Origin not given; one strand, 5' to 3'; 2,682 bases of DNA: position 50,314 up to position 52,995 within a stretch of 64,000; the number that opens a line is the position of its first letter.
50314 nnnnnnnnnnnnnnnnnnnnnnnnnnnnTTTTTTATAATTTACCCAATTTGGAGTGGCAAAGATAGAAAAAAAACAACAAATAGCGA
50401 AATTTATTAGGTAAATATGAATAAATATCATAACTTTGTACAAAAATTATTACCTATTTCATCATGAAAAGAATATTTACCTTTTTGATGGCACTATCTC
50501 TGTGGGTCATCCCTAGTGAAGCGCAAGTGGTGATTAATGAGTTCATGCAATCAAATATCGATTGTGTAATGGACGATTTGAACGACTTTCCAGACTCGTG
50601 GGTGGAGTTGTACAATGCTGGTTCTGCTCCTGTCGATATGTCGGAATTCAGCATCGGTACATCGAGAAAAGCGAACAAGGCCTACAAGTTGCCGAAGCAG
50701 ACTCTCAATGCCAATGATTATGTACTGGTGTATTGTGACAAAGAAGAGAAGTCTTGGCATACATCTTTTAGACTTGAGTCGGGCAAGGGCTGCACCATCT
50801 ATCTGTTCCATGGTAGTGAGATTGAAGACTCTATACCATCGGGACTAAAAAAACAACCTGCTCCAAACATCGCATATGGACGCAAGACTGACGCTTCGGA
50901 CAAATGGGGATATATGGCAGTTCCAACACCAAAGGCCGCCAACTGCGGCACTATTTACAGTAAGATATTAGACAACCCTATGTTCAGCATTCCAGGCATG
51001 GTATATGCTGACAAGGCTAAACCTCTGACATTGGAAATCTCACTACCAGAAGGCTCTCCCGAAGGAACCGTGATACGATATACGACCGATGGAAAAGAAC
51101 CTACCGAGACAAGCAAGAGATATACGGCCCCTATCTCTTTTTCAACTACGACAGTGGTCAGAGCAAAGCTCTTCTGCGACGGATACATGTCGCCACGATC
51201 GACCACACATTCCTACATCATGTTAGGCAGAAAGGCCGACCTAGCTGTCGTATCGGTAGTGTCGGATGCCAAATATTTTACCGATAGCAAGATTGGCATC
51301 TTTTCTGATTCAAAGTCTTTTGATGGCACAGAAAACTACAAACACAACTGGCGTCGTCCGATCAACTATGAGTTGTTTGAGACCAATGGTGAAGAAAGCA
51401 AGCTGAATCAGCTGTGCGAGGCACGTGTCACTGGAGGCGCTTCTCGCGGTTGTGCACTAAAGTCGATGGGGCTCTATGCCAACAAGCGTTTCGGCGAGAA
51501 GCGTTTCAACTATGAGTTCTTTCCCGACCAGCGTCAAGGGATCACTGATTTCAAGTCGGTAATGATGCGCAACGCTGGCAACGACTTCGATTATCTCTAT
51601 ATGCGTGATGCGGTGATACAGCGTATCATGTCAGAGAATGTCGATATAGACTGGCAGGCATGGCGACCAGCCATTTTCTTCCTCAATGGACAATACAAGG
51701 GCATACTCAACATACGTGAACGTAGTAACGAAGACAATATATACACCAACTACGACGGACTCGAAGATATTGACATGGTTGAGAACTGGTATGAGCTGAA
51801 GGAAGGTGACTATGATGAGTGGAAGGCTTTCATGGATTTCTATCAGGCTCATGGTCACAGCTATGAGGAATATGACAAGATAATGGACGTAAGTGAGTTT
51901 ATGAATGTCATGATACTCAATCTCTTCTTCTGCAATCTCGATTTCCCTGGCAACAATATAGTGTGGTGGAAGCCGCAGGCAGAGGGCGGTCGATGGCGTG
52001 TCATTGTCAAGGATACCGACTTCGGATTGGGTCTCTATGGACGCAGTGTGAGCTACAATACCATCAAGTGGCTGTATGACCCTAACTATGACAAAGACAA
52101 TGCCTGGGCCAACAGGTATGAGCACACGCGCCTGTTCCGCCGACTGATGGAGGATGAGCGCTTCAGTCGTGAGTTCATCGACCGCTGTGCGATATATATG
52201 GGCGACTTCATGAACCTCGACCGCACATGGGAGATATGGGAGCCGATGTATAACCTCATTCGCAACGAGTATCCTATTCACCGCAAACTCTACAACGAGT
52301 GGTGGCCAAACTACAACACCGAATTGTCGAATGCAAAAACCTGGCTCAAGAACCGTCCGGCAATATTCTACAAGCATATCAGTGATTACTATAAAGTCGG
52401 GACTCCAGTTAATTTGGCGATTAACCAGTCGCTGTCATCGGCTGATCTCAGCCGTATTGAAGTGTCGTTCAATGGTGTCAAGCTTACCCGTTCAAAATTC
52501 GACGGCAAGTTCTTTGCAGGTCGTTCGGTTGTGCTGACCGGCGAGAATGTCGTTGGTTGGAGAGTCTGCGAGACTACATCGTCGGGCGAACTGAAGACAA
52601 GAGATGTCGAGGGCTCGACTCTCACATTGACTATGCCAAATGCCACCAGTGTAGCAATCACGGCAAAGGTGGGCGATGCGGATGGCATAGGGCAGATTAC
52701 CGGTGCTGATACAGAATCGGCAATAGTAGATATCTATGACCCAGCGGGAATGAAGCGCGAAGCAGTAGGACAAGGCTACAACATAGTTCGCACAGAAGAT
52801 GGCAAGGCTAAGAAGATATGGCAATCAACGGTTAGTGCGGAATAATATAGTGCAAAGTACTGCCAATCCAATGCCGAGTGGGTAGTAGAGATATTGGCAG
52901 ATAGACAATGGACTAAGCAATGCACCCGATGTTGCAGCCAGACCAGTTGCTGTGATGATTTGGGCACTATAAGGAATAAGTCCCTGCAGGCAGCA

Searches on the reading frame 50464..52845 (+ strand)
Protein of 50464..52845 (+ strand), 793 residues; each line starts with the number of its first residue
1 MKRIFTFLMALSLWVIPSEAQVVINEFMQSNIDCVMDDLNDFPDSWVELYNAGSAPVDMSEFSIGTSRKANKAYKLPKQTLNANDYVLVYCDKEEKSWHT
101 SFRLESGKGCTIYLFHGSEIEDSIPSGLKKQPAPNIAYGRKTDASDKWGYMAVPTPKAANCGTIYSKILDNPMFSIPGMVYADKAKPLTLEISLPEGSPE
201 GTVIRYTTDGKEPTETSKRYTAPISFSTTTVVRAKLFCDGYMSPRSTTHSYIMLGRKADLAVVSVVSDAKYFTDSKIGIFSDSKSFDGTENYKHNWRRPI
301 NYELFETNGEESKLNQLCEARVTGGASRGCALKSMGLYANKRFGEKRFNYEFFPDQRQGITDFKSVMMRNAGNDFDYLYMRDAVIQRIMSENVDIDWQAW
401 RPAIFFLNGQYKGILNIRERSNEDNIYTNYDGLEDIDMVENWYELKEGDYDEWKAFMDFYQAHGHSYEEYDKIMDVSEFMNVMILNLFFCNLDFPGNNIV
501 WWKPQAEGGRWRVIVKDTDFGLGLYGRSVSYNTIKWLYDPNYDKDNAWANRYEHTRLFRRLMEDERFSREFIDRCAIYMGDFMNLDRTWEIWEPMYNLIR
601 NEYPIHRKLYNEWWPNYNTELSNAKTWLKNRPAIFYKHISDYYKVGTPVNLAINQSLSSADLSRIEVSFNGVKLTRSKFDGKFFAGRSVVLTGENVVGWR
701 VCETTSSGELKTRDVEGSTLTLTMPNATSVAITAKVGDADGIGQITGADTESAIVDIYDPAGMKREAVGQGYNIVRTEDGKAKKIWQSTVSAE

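Call 34: search_protein_families(library=pfam, proteins=[window:50464-52845:+], max_evalue=0.001)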
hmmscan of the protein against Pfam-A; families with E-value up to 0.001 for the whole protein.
window:50464-52845:+ (793 aa): 4 families
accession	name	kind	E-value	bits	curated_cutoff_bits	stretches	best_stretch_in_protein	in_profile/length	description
PF08757.17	CotH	-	4.9e-22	79.3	23.8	1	346-633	14-320/322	CotH kinase protein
PF13290.12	CHB_HEX_C_1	-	4e-13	49.5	22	1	194-243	16-62/67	Chitobiase/beta-hexosaminidase C-terminal domain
PF00932.25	LTD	-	1.2e-11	45.3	34.3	1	18-119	4-101/109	Lamin Tail Domain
PF13287.12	Fn3_assoc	-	7.5e-10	39.2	23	1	199-251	7-59/59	Fn3 associated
